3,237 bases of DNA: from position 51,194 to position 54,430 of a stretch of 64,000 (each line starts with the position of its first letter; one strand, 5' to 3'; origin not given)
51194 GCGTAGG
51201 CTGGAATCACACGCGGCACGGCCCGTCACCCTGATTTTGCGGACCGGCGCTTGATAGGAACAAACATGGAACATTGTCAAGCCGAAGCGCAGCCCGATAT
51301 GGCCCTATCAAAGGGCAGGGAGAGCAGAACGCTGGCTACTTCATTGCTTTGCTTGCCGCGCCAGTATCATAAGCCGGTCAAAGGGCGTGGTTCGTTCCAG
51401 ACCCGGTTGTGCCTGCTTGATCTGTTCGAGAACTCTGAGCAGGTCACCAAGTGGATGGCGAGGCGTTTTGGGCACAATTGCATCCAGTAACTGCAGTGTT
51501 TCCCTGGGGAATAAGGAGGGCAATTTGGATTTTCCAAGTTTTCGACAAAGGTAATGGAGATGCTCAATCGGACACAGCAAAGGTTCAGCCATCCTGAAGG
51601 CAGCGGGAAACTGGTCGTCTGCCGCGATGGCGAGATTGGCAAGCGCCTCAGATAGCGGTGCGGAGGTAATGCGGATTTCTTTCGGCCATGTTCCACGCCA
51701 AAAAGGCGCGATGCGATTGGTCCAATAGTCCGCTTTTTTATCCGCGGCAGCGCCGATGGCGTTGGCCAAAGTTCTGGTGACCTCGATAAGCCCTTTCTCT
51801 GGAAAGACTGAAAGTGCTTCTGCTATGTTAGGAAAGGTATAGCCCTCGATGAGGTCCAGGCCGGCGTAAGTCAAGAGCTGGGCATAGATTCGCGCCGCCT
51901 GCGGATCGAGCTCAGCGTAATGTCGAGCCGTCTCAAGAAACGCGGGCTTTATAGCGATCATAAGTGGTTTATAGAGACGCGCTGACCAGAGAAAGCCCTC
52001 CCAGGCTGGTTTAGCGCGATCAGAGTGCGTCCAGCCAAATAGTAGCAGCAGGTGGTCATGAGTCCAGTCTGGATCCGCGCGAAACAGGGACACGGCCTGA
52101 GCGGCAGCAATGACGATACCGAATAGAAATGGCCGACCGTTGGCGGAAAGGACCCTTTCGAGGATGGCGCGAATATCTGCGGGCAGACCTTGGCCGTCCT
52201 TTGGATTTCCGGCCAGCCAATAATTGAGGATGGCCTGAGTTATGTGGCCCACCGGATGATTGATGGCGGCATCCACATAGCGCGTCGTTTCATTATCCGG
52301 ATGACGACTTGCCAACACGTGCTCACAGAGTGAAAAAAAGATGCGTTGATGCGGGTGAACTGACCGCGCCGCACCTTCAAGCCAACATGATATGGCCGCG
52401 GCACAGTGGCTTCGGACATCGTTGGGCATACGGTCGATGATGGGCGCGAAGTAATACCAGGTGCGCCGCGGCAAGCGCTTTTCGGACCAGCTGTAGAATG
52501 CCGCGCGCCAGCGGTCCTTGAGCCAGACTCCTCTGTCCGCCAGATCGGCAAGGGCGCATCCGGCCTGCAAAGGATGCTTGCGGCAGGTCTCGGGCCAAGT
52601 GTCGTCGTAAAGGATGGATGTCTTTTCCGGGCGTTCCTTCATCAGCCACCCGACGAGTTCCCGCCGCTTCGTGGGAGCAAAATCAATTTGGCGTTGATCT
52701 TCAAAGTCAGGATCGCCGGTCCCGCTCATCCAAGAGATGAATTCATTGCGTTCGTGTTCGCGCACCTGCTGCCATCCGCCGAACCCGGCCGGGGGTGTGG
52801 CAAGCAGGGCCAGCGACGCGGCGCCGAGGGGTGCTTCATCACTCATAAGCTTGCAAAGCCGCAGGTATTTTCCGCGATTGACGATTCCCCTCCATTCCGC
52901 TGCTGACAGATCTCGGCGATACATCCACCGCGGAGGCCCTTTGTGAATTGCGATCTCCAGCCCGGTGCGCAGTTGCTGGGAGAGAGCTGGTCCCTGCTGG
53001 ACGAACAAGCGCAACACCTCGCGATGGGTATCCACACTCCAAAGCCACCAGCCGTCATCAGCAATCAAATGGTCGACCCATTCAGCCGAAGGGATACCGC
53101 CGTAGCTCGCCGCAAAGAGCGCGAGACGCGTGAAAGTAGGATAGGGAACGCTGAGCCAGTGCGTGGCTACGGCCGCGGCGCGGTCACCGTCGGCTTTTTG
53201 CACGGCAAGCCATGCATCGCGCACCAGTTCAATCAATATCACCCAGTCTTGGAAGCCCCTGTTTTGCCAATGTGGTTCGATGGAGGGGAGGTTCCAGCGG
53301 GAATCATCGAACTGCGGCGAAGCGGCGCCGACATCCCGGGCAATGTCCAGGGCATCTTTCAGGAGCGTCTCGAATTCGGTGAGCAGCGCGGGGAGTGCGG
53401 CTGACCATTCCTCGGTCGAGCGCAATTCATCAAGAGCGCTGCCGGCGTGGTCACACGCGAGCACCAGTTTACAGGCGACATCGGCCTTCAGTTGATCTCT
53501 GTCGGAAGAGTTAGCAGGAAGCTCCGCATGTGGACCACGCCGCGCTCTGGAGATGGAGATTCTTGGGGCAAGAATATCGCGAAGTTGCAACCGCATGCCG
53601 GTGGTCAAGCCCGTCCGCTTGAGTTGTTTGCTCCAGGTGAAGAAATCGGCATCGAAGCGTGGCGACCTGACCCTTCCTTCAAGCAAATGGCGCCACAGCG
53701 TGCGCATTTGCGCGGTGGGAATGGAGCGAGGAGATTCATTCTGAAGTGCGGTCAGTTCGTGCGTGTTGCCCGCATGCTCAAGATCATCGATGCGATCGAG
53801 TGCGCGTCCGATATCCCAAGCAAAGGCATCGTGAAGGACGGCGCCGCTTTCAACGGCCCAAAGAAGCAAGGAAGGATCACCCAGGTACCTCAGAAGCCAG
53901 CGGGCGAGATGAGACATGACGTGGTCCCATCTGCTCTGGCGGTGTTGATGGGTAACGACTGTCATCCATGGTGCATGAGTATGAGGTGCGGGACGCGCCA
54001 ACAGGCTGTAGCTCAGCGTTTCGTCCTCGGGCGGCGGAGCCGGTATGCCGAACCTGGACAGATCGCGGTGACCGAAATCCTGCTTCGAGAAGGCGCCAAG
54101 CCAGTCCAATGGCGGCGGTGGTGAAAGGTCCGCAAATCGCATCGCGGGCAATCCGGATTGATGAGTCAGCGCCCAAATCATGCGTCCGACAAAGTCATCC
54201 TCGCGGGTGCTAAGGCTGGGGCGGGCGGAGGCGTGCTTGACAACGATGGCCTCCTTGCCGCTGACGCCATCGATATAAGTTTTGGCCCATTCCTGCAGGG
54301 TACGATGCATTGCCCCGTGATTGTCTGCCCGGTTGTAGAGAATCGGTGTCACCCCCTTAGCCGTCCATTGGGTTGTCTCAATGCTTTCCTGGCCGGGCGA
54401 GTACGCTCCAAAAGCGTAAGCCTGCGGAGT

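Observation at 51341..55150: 1269-aa SIR2-domain giant (defence-associated-sirtuin-like) with ~1000 aa of unassigned sensor region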

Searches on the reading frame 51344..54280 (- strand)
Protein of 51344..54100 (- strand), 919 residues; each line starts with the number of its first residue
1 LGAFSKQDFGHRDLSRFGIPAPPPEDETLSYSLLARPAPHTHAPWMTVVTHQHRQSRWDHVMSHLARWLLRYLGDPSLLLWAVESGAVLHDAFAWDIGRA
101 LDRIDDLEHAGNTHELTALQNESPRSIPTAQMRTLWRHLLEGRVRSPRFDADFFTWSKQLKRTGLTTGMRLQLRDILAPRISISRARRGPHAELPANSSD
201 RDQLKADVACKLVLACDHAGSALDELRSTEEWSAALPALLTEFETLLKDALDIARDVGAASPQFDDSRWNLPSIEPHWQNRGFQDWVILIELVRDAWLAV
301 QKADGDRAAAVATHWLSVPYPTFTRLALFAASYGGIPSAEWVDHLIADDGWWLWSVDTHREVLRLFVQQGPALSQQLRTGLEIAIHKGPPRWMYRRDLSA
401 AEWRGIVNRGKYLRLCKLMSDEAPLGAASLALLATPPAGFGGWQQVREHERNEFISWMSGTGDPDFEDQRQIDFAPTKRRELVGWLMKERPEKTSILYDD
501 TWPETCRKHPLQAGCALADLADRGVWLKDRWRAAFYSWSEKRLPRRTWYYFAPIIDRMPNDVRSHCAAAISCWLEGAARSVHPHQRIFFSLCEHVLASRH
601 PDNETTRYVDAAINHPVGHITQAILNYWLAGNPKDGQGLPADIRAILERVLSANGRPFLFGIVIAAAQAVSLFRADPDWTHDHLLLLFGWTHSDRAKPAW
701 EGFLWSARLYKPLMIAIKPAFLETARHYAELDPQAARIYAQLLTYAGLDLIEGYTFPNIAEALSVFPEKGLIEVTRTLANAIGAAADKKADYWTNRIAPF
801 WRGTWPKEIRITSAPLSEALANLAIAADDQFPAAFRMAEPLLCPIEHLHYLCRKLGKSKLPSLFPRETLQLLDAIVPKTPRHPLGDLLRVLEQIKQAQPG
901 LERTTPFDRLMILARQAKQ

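Call 55: predict_structure(alignment_id=A2)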
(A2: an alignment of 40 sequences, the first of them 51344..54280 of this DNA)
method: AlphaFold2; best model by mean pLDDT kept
length: 979 residues; sequences in the alignment: 40
mean_pLDDT: 81.4   pTM: 0.55
mean pLDDT of the five models: 81.4, 80.8, 80.1, 79.3, 73.5
residues with pLDDT >= 90: 366; 70-90: 406; 50-70: 168; < 50: 39
segments of 3 or more residues with pLDDT < 50: 1-9, 249-251, 519-536
pLDDT, mean of each block of 10 residues (from residue 1): 37 57 60 72 77 78 73 65 59 58 63 67 85 91 84 89 88 81 83 91 78 84 88 90 77 66 82 84 83 92 94 85 68 57 72 93 93 90 87 88 79 57 81 89 83 68 74 81 84 72 58 54 41 47 79 59 81 83 91 92 79 91 93 90 85 89 76 92 93 89 92 86 95 94 95 93 91 94 95 94 93 91 92 95 88 93 82 87 94 93 87 90 95 88 79 94 92 78
secondary structure, 60 per line:
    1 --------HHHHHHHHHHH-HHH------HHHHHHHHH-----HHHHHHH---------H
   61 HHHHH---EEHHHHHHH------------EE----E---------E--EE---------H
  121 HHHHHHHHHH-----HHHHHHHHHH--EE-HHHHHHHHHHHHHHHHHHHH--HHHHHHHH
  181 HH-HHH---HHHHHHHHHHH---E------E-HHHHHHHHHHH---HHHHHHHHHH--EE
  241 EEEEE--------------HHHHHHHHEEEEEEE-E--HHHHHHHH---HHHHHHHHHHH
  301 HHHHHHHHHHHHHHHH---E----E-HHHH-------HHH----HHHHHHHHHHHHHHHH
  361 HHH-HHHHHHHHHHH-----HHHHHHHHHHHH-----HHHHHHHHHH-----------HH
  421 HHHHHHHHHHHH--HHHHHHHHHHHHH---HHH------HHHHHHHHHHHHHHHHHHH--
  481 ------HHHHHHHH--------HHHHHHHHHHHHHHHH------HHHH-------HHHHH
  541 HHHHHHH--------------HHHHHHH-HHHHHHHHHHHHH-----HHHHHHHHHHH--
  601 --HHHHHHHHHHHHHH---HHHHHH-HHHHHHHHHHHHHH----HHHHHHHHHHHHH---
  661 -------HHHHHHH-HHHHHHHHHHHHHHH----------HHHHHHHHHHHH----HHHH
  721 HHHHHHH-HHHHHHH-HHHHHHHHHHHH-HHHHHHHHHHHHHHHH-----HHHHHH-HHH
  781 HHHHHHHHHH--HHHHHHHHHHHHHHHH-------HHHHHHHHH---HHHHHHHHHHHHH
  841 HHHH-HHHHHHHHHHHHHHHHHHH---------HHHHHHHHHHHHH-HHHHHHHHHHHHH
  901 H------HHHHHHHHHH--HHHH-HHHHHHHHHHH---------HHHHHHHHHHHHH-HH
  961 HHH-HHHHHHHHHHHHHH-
elements in order (helices of 4 or more, strands of 3 or more residues): H9-19 H30-38 H44-50 H60-65 H71-77 H120-130 H136-145 H151-170 H173-182 H190-200 H213-223 H227-236 E239-245 H260-267 E268-274 H279-286 H290-316 H327-330 H345-363 H365-375 H381-392 H398-407 H419-432 H435-447 H460-478 H487-494 H503-518 H525-528 H536-547 H562-568 H570-582 H588-598 H603-616 H620-625 H627-640 H645-657 H668-674 H676-690 H701-712 H717-727 H729-735 H737-748 H750-765 H771-776 H778-790 H793-808 H816-824 H828-844 H846-864 H874-886 H888-901 H908-917 H920-923 H925-935 H945-957 H959-963 H965-978

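Call 57: fold_search(model_id=the predicted structure, library=pdb)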
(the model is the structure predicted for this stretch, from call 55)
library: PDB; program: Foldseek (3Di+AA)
matches with E <= 10: 910; with E <= 0.001: 7
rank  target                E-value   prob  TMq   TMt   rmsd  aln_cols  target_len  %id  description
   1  8j07_m7               1.2e-04  1.00  0.21  0.31  24.4       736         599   11  96nm repeat of human respiratory doublet microtubule and associated axonemal complexes (released 2023-07-26)
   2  7wtx_K                2.5e-04  1.00  0.24  0.25  23.2      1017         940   10  Cryo-EM structure of a human pre-40S ribosomal subunit - State RRP12-B1 (released 2022-10-19)
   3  9ce3_A                3.6e-04  0.99  0.16  0.13  36.1      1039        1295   12  Structure of the TSC:WIPI3 lysosomal recruitment complex (released 2024-12-04)
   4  7oqb_O                8.6e-04  1.00  0.20  0.22  19.4       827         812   12  The U2 part of Saccharomyces cerevisiae spliceosomal pre-A complex (delta BS-A ACT1) (released 2021-08-11)
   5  2pkg_A                9.6e-04  1.00  0.23  0.32  15.2       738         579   13  Structure of a complex between the A subunit of protein phosphatase 2A and the small t antigen of SV40 (released 2007-05-15)
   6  5nrl_O                1.0e-03  1.00  0.24  0.27  20.7       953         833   12  Structure of a pre-catalytic spliceosome (released 2017-05-31)
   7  3w3t                  1.0e-03  0.99  0.20  0.19  23.1       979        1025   11  Crystal structure of Kap121p (released 2013-04-10)
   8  5h2v_A                1.1e-03  1.00  0.22  0.21  23.9       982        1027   12  Crystal structure of the karyopherin Kap121p bound to the SUMO protease Ulp1p (released 2016-12-14)
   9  7wtz_K                1.2e-03  1.00  0.24  0.25  23.0      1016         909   11  Cryo-EM structure of a human pre-40S ribosomal subunit - State RRP12-B2 (released 2022-10-19)
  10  4xri                  1.2e-03  0.99  0.19  0.21  24.7      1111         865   11  Crystal Structure of Importin Beta in an Ammonium Sulfate Condition (released 2016-01-27)
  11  7wtt_K                1.4e-03  1.00  0.25  0.24  22.5      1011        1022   11  Cryo-EM structure of a human pre-40S ribosomal subunit - State RRP12-A1 (with CK1) (released 2022-10-19)
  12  3w3v                  1.5e-03  1.00  0.22  0.22  26.3      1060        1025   11  Crystal structure of Kap121p mutant D353K/E396K/D438K (released 2013-04-10)
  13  4c0o_A                1.8e-03  1.00  0.22  0.24  19.7       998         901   11  Transportin 3 in complex with phosphorylated ASF/SF2 (released 2014-01-22)
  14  6ef4                  2.1e-03  1.00  0.25  0.36  13.8       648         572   12  Crystal structure of mouse PP2A Aalpha P179R mutant (released 2019-06-26)
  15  6iur_E                2.1e-03  1.00  0.25  0.37  13.8       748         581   12  A phosphatase complex STRN3-PP2Aa (released 2019-12-04)
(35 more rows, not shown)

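Call 59: search_dna_similar(query=window:51344-54100:-, collection=plasmids, mode=protein, max_rows=60, max_evalue=0.001)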
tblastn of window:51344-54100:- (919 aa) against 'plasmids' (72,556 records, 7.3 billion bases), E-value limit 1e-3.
Records with a match: 30; places in all: 31; records where one place covers at least 80% of the query: 14.
Best place of each record, by identity: <60% 30.
By first word of the organism name: Rhizobium 5; Ralstonia 3; Agrobacterium 3; Shewanella 2; Escherichia 2; Pantoea 2; Nitrosococcus 1; Duffyella 1; Tritonibacter 1; Enterobacter 1; and 9 more.
By predicted mobility (MOB-suite, as given by PLSDB): non-mobilizable 19; conjugative 6; mobilizable 5.
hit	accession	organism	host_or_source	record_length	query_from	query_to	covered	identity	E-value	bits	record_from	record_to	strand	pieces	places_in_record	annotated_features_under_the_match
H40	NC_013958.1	Nitrosococcus halophilus Nc 4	-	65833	1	916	100%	45.0%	0e+0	723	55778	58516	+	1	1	dsr1: anti-phage defense-associated sirtuin Dsr1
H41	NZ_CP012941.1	Ralstonia solanacearum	plantain,cell culture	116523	1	910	99%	43.7%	0e+0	688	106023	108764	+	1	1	dsr1: anti-phage defense-associated sirtuin Dsr1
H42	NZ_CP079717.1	Shewanella xiamenensis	hospital wastewater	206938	1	916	100%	42.9%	0e+0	689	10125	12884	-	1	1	dsr1: anti-phage defense-associated sirtuin Dsr1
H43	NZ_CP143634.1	Shewanella xiamenensis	-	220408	1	916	100%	42.9%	0e+0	689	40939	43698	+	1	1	dsr1: anti-phage defense-associated sirtuin Dsr1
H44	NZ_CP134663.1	Escherichia coli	Larus michahellis,bacteria,cloaca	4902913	1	916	100%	41.7%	0e+0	651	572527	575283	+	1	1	none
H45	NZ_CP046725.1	Pantoea agglomerans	pure culture,cherry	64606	1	910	99%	41.9%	0e+0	639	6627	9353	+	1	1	dsr1: anti-phage defense-associated sirtuin Dsr1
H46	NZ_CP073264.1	Duffyella gerundensis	Lolium perenne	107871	1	910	99%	40.9%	0e+0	674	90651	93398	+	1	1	dsr1: anti-phage defense-associated sirtuin Dsr1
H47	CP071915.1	Ralstonia solanacearum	Pogostemon cablin,Single strain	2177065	1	916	100%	39.3%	0e+0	590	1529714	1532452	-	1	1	SIR2 family protein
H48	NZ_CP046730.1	Ralstonia syzygii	tobacco,cell culture,leaf veins ...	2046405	1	916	100%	39.2%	0e+0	589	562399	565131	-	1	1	none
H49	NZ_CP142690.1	Pantoea sp. S18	single cell,soil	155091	3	918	100%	36.5%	2e-158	522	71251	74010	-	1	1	dsr1: anti-phage defense-associated sirtuin Dsr1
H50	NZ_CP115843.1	Agrobacterium tumefaciens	willow,cell culture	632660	1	916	100%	32.8%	1e-130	441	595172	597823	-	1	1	dsr1: anti-phage defense-associated sirtuin Dsr1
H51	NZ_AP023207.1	Escherichia coli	Homo sapiens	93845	1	911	99%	32.6%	3e-160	528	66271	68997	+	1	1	anti-phage defense-associated sirtuin Dsr1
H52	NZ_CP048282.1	Rhizobium leguminosarum bv. viciae 248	Fava bean,whole organism,nodules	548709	172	915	81%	23.7%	8e-23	113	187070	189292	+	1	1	SIR2 family protein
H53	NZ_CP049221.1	Agrobacterium tumefaciens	Clematis,cell culture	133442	160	915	82%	22.6%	4e-25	120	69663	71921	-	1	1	SIR2 family protein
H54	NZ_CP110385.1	Tritonibacter mobilis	-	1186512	310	914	66%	23.0%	8e-16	91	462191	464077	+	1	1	record has no annotation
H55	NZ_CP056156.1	Enterobacter hormaechei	culture,Wastewater influent sample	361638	308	846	59%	24.0%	2e-13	83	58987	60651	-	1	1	hypothetical protein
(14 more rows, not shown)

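Call 60: get_annotated_region(hit=H55, flank=5000)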
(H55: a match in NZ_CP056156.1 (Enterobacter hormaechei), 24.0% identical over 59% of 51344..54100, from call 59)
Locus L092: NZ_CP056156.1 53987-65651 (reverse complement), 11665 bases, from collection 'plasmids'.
description: Enterobacter hormaechei strain RHBSTW-00844 plasmid pRHBSTW-00844_2, complete sequence
organism: Enterobacter hormaechei (NCBI taxid 158836)
taxonomy: Bacteria; Pseudomonadota; Gammaproteobacteria; Enterobacterales; Enterobacteriaceae; Enterobacter; Enterobacter hormaechei
host: -; source: culture,Wastewater influent sample; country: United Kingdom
typing (MOB-suite, as given by PLSDB): non-mobilizable
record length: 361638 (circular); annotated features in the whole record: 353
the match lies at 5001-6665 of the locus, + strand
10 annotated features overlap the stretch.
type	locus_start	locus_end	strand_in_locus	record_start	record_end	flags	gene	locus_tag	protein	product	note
CDS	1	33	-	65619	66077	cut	-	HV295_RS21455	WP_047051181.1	antirestriction protein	-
CDS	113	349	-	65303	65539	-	-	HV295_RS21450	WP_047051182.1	DUF905 domain-containing protein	-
CDS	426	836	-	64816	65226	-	-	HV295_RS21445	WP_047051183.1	hypothetical protein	-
CDS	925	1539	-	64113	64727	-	-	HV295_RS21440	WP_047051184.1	hypothetical protein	-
CDS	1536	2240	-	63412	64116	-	-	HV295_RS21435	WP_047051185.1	DeoR family transcriptional regulator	GO:0006355 - regulation of DNA-templated transcription [Evidence IEA]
CDS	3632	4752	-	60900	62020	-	-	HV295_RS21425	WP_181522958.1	IS3-like element ISSen4 family transposase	GO:0006313 - DNA transposition [Evidence IEA]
CDS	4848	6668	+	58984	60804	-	-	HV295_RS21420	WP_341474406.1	hypothetical protein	-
CDS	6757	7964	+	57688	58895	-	-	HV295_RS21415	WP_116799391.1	IS3 family transposase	-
CDS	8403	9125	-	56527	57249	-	-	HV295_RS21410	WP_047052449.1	hypothetical protein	-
CDS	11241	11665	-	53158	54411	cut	proA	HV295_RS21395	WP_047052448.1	glutamate-5-semialdehyde dehydrogenase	GO:0006561 - proline biosynthetic process [Evidence IEA]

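Call 84: search_protein_representatives(alignment_id=A4)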
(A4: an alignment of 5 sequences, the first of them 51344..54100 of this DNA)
Query: 5 sequences, 919 profile positions. Proteins with E-value up to 0.001 (for the whole library): 4085; up to 1e-10: 2941; up to 1e-30: 1258. The best 150 are listed.
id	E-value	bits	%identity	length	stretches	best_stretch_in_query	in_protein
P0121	0.0e+00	1275.7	-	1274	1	1-917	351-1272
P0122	0.0e+00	1198.5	-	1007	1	1-918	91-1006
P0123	0.0e+00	1148.2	-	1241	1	2-912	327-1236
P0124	0.0e+00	1140.1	-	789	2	1-479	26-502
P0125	0.0e+00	1123.0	-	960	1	2-918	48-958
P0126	0.0e+00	1093.1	-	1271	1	1-917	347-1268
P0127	0.0e+00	1089.9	-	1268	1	1-914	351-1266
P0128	0.0e+00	1081.9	-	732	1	185-917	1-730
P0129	0.0e+00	1062.8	-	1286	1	1-914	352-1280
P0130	0.0e+00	1039.5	-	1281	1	1-916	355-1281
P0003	0.0e+00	1039.3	-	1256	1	1-915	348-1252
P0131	0.0e+00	1036.5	-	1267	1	1-911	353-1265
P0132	0.0e+00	1032.6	-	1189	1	1-916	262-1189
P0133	0.0e+00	1031.7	-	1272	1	1-915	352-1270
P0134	0.0e+00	1030.9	-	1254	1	1-917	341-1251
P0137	5.3e-298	1007.7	-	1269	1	2-918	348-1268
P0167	3.3e-263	892.6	-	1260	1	1-912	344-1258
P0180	4.2e-251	852.5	-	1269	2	1-918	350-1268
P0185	5.4e-245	832.3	-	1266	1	1-912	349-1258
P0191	2.1e-240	817.1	-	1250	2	133-918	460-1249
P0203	4.9e-232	789.4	-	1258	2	1-459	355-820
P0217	1.7e-224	764.5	-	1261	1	1-916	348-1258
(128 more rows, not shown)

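Call 92: search_solved_structures(query=A4, max_evalue=10)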
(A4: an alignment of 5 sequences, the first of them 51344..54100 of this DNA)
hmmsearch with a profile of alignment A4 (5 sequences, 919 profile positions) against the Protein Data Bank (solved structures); distinct sequences matched with E-value up to 10: 0.
